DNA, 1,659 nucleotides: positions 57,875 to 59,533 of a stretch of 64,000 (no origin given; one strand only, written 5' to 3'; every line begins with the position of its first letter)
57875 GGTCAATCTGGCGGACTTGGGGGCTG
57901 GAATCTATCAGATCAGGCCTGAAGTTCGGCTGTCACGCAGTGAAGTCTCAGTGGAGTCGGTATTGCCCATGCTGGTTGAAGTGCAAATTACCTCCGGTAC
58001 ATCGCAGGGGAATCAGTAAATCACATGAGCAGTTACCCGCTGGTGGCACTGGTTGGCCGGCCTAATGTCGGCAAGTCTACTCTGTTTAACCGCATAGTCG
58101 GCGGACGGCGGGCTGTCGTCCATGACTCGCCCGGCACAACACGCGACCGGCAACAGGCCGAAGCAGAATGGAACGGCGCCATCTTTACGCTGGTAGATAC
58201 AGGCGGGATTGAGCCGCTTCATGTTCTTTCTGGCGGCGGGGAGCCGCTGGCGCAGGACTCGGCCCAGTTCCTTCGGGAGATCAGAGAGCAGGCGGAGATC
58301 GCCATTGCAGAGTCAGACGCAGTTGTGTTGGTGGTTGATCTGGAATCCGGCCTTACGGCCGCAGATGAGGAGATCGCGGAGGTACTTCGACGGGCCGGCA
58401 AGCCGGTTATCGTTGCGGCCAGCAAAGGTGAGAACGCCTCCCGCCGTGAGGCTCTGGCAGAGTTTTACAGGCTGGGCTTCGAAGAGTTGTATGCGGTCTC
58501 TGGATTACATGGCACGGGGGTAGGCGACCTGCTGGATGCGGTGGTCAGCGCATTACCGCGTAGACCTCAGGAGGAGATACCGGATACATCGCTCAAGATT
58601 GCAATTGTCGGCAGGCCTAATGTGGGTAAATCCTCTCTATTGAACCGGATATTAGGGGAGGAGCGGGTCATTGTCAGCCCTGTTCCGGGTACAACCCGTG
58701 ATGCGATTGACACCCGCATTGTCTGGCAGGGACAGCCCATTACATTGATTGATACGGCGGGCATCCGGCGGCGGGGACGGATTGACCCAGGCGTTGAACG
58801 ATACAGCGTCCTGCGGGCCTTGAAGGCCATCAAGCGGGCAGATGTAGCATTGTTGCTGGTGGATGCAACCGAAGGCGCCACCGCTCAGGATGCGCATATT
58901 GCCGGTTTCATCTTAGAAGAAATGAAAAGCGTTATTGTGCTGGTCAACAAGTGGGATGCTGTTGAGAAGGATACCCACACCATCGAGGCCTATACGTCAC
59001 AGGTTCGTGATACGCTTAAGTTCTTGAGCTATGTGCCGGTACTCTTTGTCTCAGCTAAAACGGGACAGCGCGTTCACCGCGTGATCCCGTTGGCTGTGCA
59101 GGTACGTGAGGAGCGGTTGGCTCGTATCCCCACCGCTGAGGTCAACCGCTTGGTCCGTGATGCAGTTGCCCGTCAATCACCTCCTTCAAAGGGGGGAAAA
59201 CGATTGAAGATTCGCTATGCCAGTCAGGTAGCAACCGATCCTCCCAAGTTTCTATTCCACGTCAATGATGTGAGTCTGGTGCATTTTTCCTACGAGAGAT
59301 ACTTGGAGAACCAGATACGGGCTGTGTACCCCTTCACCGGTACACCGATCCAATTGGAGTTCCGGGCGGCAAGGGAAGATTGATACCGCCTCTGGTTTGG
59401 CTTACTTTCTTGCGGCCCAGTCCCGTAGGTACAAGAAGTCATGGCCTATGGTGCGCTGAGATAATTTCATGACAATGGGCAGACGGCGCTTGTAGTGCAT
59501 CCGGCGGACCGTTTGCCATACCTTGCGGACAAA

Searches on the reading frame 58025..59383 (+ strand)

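Call 64: search_protein_families(library=pfam, proteins=[window:58025-59383:+], max_evalue=0.00001)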
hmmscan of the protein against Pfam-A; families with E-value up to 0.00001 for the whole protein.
window:58025-59383:+ (452 aa): 9 families
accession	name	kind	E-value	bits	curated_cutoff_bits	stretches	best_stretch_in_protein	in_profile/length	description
PF01926.29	MMR_HSR1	-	4.9e-60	201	21.9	2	191-309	1-113/113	50S ribosome-binding GTPase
PF14714.11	KH_dom-like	-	3.8e-33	114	27.3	1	367-447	1-81/81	KH-domain-like of EngA bacterial GTPase enzymes, C-terminal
PF02421.24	FeoB_N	-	3.2e-25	88.9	27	2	191-353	2-152/156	Ferrous iron transport protein B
PF00009.33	GTP_EFTU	-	6.4e-24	85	26.5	1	192-358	6-183/188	Elongation factor Tu GTP binding domain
PF04548.22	AIG1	-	2.6e-15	56.8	27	2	191-326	2-140/212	AIG1 family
PF00350.29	Dynamin_N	-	6.2e-13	49.6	27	0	192-225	1-34/168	Dynamin family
PF03193.22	RsgA_GTPase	-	4.4e-09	36.8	30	0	192-224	109-141/174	RsgA GTPase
PF00071.28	Ras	-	2.8e-07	30.7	21.6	0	191-355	1-154/162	Ras family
PF08477.19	Roc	-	5.3e-07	30.3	27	0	191-213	1-23/119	Ras of Complex, Roc, domain of DAPkinase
